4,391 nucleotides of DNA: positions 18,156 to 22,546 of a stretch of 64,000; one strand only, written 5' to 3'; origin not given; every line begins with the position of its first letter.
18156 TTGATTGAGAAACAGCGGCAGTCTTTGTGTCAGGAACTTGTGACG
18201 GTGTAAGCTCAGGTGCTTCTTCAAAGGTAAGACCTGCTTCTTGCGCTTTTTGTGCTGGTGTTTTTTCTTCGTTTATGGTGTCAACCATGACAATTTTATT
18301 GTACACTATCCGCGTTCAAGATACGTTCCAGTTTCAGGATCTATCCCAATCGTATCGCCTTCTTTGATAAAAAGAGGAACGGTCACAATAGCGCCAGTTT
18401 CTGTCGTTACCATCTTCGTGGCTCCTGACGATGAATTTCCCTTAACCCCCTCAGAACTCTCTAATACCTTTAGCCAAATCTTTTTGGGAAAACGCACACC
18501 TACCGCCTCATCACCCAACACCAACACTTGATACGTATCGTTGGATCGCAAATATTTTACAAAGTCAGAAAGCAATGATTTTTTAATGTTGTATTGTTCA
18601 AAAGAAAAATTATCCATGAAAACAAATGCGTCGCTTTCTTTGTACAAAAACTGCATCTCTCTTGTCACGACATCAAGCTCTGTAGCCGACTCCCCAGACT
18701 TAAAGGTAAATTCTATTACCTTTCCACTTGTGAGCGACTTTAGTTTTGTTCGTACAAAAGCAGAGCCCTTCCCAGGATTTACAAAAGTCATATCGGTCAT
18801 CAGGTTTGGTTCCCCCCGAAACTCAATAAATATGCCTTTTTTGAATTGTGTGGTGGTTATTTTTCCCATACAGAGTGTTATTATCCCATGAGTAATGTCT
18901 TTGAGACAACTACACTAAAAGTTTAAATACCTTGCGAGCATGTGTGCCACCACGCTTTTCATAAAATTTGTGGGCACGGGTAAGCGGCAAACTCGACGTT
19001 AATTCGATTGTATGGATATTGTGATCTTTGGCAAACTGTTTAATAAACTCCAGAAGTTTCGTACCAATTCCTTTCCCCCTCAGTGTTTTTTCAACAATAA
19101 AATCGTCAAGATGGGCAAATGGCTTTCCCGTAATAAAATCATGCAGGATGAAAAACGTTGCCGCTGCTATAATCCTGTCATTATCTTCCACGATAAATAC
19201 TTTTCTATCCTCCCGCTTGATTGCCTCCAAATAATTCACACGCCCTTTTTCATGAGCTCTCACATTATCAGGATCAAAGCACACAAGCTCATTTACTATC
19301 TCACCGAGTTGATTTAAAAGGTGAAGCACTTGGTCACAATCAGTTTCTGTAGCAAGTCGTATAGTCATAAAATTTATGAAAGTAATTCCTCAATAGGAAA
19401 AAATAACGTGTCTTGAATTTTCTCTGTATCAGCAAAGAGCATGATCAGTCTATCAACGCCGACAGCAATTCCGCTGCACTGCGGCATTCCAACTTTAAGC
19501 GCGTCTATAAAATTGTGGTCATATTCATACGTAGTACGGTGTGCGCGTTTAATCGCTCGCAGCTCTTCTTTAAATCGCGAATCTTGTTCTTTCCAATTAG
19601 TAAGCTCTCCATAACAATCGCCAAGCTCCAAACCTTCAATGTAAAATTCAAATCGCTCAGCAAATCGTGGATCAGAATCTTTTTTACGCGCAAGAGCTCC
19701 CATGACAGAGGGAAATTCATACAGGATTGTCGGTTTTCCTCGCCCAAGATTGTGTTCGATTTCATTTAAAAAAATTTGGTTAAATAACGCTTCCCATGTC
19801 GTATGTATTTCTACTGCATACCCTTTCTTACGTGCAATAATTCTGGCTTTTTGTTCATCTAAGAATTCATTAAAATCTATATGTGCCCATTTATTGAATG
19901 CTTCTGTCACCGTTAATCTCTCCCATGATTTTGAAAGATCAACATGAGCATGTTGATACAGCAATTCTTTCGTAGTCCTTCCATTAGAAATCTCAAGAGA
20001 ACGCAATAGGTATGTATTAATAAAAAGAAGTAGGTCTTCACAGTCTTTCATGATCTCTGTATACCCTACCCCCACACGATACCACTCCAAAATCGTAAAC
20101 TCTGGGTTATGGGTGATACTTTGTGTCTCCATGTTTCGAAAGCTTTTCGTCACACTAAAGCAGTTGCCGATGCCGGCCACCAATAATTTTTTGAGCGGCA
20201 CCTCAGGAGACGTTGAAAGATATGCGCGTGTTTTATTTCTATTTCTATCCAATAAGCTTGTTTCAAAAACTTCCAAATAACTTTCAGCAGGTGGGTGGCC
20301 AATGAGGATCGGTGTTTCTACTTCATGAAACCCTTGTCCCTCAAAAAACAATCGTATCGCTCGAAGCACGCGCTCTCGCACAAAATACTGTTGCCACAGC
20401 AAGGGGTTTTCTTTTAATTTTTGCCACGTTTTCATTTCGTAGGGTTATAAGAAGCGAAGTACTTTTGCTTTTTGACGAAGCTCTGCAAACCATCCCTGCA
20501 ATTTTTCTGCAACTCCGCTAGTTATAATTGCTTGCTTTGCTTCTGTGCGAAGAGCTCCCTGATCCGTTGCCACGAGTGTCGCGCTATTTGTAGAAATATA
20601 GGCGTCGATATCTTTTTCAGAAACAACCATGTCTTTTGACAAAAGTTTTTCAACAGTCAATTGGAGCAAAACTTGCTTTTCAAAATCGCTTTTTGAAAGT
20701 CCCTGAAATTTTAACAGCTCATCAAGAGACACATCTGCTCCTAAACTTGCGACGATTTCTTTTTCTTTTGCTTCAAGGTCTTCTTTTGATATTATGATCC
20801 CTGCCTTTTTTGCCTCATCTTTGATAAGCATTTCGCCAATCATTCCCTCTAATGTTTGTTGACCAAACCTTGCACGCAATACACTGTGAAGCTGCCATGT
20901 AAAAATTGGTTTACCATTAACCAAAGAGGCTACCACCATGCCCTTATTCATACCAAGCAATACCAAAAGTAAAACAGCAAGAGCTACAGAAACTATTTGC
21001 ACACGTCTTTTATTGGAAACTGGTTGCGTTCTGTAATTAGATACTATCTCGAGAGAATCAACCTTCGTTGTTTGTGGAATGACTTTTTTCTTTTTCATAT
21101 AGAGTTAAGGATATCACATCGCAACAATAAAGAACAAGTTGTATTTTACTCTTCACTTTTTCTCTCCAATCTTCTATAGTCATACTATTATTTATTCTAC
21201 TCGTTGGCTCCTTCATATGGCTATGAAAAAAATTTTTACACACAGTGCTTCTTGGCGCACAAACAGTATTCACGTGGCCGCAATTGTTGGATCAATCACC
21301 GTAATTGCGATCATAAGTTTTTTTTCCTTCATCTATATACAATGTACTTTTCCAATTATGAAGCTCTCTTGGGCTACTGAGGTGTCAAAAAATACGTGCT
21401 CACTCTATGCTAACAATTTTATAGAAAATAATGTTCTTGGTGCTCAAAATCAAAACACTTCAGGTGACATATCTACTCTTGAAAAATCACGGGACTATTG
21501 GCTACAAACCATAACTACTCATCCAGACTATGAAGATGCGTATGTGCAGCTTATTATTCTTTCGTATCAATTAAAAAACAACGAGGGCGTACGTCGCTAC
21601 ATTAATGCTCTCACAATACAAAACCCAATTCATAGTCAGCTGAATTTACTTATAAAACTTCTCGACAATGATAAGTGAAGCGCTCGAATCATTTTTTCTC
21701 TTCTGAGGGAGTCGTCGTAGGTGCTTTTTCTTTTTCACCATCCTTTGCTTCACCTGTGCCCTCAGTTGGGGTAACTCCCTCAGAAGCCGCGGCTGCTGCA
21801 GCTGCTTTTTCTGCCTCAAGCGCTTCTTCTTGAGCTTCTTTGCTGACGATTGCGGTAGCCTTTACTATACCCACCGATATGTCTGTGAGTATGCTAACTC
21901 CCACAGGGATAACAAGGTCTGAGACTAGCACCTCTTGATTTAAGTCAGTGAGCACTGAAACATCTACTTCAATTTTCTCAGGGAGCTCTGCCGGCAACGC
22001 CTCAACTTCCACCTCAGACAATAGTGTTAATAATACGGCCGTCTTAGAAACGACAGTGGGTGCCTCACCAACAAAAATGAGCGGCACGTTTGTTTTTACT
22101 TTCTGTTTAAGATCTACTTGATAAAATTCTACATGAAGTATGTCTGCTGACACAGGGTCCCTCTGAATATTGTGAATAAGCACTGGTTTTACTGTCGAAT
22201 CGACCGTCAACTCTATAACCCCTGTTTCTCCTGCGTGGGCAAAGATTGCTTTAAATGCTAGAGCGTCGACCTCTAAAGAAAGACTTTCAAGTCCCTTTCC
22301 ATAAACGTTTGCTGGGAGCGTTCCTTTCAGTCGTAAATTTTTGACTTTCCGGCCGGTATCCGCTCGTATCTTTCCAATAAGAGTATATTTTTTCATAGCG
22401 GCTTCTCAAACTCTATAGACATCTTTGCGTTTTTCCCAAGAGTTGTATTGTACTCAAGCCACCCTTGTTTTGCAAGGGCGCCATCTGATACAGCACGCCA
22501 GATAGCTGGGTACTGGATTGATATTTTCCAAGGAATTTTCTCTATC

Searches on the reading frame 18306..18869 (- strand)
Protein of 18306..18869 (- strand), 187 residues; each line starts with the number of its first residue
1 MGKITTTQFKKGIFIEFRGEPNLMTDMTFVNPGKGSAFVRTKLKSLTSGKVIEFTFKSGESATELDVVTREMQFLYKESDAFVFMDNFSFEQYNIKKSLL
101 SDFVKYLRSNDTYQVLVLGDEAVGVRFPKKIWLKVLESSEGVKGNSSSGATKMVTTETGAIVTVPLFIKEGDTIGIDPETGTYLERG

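Call 30: search_protein_families(library=pfam, proteins=[window:18306-18869:-], max_evalue=0.001)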
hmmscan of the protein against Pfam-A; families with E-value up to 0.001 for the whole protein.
window:18306-18869:- (187 aa): 3 families
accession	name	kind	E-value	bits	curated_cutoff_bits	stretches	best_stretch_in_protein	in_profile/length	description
PF09285.17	Elong-fact-P_C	-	1.3e-19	70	25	1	133-186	3-56/56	Elongation factor P, C-terminal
PF08207.18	EFP_N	-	8e-19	67.8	23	1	5-61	1-57/58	Elongation factor P (EF-P) KOW-like domain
PF01132.26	EFP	-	3.6e-16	59.3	27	1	70-122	1-53/54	Elongation factor P (EF-P) OB domain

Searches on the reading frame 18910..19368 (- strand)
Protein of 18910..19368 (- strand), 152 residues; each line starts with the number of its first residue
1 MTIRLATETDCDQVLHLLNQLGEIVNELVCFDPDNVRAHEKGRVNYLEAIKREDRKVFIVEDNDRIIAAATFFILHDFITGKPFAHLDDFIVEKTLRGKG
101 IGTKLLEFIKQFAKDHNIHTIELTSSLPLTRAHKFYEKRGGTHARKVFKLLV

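Call 30: search_protein_families(library=pfam, proteins=[window:18910-19368:-], max_evalue=0.001)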
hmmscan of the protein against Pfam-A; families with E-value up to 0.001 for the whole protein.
window:18910-19368:- (152 aa): 5 families
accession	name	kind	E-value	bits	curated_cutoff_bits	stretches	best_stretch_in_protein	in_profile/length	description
PF00583.31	Acetyltransf_1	-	2.3e-19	70.2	20.7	1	38-140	17-115/116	Acetyltransferase (GNAT) family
PF13508.13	Acetyltransf_7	-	8.1e-14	52.2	27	1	54-140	2-81/84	Acetyltransferase (GNAT) domain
PF13673.13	Acetyltransf_10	-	9.3e-10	39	23.6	1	48-140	24-106/128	Acetyltransferase (GNAT) domain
PF13420.13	Acetyltransf_4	-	6.6e-07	29.9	24.3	1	3-141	1-134/155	Acetyltransferase (GNAT) domain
PF13527.13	Acetyltransf_9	-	6e-05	23.5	25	1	2-119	1-107/127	Acetyltransferase (GNAT) domain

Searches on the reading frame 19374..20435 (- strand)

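Call 30: search_protein_families(library=pfam, proteins=[window:19374-20435:-], max_evalue=0.001)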
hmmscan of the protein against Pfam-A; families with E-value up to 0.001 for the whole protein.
window:19374-20435:- (353 aa): 1 family
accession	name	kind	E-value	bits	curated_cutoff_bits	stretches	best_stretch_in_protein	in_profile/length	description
PF00152.25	tRNA-synt_2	-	3.9e-49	167.8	25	1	18-348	23-306/308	tRNA synthetases class II (D, K and N)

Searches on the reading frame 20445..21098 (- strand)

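Call 30: search_protein_families(library=pfam, proteins=[window:20445-21098:-], max_evalue=0.001)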
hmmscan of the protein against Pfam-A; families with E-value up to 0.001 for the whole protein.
window:20445-21098:- (217 aa): 1 family
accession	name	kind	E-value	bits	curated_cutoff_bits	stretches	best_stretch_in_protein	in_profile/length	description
PF13624.11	SurA_N_3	-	3.1e-05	24.3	27.2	1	76-152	81-161/162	SurA-like N-terminal domain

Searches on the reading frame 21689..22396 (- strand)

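Call 30: search_protein_families(library=pfam, proteins=[window:21689-22396:-], max_evalue=0.001)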
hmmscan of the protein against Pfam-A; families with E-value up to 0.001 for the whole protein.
window:21689-22396:- (235 aa): 2 families
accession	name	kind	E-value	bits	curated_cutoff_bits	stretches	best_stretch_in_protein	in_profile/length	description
PF01386.24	Ribosomal_L25p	-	4.1e-18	66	23.6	1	9-91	4-82/82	Ribosomal L25p family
PF14693.11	Ribosomal_TL5_C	-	1.8e-16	60.7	27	1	99-181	1-81/84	Ribosomal protein TL5, C-terminal domain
